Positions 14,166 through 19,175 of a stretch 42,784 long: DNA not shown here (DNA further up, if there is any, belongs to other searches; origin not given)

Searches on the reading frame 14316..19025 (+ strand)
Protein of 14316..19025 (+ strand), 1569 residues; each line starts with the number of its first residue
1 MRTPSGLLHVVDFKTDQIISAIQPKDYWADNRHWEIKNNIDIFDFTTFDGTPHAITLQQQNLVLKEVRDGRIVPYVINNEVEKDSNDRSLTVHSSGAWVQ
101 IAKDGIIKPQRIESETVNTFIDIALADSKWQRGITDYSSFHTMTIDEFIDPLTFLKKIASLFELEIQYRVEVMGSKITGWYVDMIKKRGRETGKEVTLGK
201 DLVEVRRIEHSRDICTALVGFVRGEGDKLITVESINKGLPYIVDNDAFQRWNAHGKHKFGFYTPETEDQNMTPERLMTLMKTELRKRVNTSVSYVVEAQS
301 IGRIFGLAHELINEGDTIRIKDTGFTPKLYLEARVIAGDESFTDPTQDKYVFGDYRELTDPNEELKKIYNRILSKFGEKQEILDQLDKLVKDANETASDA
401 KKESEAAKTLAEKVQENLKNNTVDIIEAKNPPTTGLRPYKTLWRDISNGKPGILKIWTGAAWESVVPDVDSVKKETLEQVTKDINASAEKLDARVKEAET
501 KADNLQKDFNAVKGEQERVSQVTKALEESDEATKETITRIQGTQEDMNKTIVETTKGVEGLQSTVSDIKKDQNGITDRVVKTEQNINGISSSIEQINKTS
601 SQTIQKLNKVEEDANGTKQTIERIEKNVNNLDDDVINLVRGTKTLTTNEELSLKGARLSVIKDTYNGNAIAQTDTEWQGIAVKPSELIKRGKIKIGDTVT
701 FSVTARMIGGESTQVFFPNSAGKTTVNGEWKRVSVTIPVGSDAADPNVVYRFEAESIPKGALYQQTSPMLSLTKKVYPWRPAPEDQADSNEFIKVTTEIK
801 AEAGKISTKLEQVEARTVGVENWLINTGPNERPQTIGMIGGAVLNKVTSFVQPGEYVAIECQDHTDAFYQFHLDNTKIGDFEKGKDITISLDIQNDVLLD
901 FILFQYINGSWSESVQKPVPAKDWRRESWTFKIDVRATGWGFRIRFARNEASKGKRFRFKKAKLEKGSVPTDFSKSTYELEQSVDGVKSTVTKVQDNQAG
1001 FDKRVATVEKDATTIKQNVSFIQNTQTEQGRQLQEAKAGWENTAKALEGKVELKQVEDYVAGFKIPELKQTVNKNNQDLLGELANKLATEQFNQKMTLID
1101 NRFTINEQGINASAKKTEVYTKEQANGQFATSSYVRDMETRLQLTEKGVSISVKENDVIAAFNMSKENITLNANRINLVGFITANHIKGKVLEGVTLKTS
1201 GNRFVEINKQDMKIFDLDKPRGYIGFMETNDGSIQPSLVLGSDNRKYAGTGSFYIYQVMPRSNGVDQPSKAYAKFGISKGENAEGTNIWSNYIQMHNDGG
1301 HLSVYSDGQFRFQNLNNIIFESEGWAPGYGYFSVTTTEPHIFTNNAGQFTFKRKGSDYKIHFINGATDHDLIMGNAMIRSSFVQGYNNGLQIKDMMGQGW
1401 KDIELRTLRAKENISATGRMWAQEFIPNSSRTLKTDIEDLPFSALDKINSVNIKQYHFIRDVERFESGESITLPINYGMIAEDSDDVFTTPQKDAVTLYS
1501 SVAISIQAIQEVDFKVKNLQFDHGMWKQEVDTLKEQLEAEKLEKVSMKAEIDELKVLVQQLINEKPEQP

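Call 6: search_protein_families(library=phrogs, proteins=[window:14316-19025:+], max_evalue=0.001)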
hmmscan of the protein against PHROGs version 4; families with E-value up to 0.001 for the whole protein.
window:14316-19025:+ (1569 aa): 19 families
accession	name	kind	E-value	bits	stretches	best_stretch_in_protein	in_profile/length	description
phrog_1775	-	head and packaging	0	2129.5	2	1-1072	1-950/1609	minor head protein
phrog_12312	-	head and packaging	8e-165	551.2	1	8-508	3-499/784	virion structural protein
phrog_33804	-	unknown function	1.6e-122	409.7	1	1259-1569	1-313/313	-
phrog_11785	-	head and packaging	1.9e-117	394.6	2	869-1063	1-180/770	minor head protein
phrog_1786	-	head and packaging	5.2e-68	231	1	8-470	2-431/1246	minor head protein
phrog_17524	-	tail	9.8e-66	223.1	1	1400-1547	98-246/246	tail protein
phrog_26466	-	unknown function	1.8e-42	145.6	1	19-381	22-397/2337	-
phrog_4798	-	tail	2.2e-33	116.5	1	105-359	141-385/796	tail protein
phrog_5555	-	tail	5.5e-31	108.7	1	1179-1520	444-771/788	tail protein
phrog_5502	-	unknown function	3.3e-23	82.1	2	660-818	968-1136/1568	-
phrog_4411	-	head and packaging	5.4e-23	82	2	790-977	628-814/834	virion structural protein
phrog_17797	-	tail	6.4e-17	61.8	1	26-355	24-363/929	tail protein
phrog_12244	-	unknown function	1.7e-16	60.7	1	143-416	145-431/720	-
phrog_19445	-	head and packaging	8e-16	58.2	1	27-375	28-404/1114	tail tip protein Tal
phrog_27577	-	tail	8e-16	57.7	1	111-237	106-229/1795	tail protein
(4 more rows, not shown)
